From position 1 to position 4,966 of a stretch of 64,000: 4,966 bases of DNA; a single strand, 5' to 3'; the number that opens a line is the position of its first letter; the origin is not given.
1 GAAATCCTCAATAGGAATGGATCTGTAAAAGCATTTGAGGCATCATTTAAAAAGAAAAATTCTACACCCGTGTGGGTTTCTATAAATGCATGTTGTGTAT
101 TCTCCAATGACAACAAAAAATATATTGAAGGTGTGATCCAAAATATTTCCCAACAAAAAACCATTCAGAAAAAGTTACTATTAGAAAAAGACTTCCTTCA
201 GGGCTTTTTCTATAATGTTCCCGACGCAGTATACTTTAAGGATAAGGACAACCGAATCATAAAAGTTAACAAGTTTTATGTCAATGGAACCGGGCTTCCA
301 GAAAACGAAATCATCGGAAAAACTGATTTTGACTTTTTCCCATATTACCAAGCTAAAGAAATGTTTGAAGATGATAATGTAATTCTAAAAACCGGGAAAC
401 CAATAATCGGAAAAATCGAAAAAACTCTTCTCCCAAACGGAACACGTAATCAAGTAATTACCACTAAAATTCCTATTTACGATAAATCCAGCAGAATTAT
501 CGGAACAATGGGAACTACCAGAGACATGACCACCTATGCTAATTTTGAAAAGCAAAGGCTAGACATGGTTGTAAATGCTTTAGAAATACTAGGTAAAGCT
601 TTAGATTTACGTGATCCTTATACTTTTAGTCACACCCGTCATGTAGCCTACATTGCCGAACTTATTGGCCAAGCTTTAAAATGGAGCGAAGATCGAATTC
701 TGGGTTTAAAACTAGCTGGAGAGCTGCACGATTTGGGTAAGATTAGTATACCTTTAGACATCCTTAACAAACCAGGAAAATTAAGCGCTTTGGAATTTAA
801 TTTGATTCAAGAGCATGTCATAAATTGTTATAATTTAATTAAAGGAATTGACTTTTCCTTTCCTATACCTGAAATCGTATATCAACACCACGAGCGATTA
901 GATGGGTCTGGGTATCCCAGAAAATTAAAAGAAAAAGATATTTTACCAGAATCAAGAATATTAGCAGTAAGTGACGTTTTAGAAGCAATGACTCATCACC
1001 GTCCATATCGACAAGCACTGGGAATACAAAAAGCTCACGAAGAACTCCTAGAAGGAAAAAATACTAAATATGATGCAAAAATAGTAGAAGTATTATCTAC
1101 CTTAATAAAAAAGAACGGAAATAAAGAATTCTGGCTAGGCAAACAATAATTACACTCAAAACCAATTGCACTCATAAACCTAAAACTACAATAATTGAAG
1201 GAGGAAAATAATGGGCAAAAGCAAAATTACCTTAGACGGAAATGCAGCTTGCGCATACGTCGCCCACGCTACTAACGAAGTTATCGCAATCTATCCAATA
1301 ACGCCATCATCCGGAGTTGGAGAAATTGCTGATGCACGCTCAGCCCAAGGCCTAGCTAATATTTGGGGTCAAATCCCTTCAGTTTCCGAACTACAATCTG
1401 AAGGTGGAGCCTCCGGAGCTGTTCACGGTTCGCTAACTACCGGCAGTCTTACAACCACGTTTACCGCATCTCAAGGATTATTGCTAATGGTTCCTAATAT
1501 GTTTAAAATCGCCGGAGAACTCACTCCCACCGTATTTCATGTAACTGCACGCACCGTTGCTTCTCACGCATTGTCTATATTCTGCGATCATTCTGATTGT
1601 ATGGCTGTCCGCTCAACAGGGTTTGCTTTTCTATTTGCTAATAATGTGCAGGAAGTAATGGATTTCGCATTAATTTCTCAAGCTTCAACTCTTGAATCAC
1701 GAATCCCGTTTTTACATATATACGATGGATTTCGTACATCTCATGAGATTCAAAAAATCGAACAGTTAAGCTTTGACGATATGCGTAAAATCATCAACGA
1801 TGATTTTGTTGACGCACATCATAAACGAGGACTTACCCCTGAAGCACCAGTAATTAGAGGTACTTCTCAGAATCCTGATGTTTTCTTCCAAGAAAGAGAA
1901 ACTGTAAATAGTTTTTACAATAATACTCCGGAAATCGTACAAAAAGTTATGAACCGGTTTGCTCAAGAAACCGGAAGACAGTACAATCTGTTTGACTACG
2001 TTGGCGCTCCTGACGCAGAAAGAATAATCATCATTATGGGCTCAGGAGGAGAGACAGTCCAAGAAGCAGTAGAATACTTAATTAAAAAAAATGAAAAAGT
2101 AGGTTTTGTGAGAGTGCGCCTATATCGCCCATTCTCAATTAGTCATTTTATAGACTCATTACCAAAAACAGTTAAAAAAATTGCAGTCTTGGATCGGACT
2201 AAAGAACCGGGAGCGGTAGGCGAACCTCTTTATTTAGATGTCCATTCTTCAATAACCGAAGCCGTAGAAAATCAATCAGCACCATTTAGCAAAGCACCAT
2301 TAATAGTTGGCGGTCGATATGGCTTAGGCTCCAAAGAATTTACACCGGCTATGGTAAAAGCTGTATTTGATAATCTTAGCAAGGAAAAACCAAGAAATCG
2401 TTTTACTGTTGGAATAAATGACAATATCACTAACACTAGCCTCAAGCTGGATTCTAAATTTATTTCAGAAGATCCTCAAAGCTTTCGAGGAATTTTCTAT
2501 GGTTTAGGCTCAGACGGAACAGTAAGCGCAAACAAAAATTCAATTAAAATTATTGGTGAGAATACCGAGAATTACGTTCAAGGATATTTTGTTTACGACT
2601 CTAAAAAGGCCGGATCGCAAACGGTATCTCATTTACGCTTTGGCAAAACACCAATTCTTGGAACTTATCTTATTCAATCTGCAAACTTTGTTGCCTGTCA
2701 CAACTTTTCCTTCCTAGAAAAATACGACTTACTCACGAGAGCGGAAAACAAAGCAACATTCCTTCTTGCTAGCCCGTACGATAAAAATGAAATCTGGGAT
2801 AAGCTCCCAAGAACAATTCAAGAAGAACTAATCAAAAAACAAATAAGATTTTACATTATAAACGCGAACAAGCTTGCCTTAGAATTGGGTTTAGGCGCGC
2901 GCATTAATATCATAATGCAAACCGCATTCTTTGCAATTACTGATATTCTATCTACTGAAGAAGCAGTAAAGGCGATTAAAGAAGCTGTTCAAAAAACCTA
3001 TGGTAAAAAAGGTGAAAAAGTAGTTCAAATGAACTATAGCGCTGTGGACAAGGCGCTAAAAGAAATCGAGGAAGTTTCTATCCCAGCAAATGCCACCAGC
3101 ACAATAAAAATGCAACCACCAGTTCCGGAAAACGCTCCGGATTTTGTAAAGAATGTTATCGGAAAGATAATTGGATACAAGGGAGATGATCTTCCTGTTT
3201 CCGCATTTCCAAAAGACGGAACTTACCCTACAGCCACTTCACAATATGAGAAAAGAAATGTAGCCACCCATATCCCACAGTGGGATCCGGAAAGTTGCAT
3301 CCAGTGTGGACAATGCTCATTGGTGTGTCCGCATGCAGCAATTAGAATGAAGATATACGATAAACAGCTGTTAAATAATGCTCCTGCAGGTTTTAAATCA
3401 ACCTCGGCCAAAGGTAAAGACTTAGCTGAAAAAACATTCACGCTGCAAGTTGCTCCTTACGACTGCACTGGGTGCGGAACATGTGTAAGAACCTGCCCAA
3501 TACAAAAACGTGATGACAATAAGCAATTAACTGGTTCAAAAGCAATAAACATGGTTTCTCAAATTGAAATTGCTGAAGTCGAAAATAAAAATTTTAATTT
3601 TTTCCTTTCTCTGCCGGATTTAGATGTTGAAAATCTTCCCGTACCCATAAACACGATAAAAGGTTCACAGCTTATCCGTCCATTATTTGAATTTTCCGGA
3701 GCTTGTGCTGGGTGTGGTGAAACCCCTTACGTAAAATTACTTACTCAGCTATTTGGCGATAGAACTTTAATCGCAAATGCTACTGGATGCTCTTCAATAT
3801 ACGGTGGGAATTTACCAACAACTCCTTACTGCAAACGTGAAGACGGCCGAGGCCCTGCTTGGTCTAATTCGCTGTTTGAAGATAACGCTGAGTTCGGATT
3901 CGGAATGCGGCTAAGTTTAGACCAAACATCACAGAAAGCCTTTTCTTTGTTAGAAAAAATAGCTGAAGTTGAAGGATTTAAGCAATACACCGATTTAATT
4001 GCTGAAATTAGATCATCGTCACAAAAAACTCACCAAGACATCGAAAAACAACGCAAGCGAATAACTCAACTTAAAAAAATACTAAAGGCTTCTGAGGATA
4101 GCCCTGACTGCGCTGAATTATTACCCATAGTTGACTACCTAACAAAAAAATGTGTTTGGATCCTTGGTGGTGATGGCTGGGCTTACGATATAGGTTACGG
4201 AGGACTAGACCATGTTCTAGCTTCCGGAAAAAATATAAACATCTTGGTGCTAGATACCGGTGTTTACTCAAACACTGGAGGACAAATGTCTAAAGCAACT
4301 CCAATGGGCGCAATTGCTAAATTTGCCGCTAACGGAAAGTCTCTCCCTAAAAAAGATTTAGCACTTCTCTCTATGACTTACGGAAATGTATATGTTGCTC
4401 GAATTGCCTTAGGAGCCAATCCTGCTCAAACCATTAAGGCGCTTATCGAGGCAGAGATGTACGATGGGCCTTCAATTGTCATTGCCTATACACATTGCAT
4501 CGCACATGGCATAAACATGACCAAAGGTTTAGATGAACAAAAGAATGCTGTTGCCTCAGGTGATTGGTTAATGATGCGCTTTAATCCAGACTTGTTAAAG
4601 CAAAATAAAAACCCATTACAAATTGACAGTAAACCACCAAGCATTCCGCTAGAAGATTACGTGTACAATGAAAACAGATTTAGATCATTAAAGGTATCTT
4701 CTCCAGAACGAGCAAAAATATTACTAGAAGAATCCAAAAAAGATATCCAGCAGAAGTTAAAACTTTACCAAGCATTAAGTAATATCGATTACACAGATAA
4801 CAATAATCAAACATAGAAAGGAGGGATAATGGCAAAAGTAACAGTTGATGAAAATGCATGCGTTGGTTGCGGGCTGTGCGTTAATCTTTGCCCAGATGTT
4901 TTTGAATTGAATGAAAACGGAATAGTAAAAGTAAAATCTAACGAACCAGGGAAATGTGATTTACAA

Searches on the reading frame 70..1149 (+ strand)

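Call 61: search_protein_families(library=pfam, proteins=[window:70-1149:+], max_evalue=0.00001)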
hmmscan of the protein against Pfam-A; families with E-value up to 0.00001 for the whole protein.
window:70-1149:+ (359 aa): 5 families
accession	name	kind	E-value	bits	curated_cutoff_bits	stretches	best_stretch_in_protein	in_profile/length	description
PF13487.12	HD_5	-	1.6e-38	132.6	27.2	1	175-338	4-170/170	HD domain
PF01966.28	HD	-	2.4e-16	60.5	22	1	185-307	1-116/116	HD domain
PF08448.16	PAS_4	-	4.3e-13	49.9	23.1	1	49-154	3-106/110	PAS fold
PF00989.32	PAS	-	1.4e-07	32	22.6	1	43-153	3-113/113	PAS fold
PF13426.13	PAS_9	-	4.5e-07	30.5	27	0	51-154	1-102/103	PAS domain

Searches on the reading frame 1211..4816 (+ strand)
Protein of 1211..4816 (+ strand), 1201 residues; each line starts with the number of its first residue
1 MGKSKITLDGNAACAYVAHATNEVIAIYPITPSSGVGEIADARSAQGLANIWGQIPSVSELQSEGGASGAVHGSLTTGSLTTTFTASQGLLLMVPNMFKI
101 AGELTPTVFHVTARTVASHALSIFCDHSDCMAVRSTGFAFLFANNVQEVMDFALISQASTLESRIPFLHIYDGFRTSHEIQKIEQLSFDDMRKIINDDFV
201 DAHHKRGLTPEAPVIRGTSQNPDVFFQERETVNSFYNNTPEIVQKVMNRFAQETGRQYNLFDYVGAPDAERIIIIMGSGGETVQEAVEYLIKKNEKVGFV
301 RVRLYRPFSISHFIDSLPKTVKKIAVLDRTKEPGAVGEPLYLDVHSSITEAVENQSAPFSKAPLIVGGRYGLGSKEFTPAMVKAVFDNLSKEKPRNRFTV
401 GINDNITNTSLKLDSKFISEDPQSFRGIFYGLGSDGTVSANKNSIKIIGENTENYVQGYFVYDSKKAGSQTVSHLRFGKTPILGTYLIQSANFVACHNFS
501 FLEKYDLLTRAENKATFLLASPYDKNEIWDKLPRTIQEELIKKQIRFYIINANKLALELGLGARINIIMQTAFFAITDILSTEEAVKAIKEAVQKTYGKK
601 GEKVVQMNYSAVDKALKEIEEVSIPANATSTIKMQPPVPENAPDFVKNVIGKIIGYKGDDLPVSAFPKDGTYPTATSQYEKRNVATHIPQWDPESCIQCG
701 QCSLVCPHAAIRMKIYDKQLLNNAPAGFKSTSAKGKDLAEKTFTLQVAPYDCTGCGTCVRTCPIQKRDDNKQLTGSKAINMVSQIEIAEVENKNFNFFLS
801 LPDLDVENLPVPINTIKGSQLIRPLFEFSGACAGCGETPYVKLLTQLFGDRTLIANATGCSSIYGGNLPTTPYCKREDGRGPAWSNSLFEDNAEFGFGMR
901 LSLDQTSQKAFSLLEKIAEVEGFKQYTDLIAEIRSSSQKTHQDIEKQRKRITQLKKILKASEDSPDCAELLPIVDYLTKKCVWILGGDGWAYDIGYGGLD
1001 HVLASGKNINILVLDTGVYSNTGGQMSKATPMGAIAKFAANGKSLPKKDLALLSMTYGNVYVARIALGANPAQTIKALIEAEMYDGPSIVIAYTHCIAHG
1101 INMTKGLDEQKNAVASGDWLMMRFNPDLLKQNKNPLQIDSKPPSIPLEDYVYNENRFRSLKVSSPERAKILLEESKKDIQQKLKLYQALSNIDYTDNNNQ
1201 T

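Call 61: search_protein_families(library=pfam, proteins=[window:1211-4816:+], max_evalue=0.00001)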
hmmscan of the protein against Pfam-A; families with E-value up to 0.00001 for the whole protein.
window:1211-4816:+ (1201 aa): 14 families
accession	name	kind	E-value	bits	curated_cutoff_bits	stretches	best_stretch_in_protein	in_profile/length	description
PF01855.24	POR_N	-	1.9e-72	244.2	27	1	18-247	3-230/231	Pyruvate flavodoxin/ferredoxin oxidoreductase, thiamine diP-bdg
PF01558.24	POR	-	1.2e-27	97.6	27.4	1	433-616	1-172/173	Pyruvate ferredoxin/flavodoxin oxidoreductase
PF10371.14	EKR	-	1.5e-26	92.4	27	1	633-685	3-55/55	Domain of unknown function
PF17147.9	PFOR_II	-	1.7e-12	48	27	1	269-351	1-81/102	Pyruvate:ferredoxin oxidoreductase core domain II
PF12838.12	Fer4_7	-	5.3e-11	43.2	27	1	695-763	1-49/52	4Fe-4S dicluster domain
PF12837.12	Fer4_6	-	1.5e-09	37.8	25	1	688-711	1-24/24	4Fe-4S binding domain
PF00037.32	Fer4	-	1.7e-09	37.5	21.1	1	689-712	1-24/24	4Fe-4S binding domain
PF13484.11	Fer4_16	-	6.5e-09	36.9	30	1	696-764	2-65/66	4Fe-4S double cluster binding domain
PF13183.11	Fer4_8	-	2.7e-08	34.7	27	1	694-763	3-65/68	4Fe-4S dicluster domain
PF13237.11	Fer4_10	-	2.9e-08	33.9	25.5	1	692-763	5-53/53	4Fe-4S dicluster domain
PF14697.11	Fer4_21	-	1.1e-07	32.3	35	0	692-713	4-28/59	4Fe-4S dicluster domain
PF02775.26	TPP_enzyme_C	-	1.6e-07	31.7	21.9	1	980-1091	47-150/151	Thiamine pyrophosphate enzyme, C-terminal TPP binding domain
PF12797.12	Fer4_2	-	2.4e-06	27.6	24.5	0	689-707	3-21/22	4Fe-4S binding domain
PF13187.11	Fer4_9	-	3.2e-06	27.5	27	0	696-763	2-48/52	4Fe-4S dicluster domain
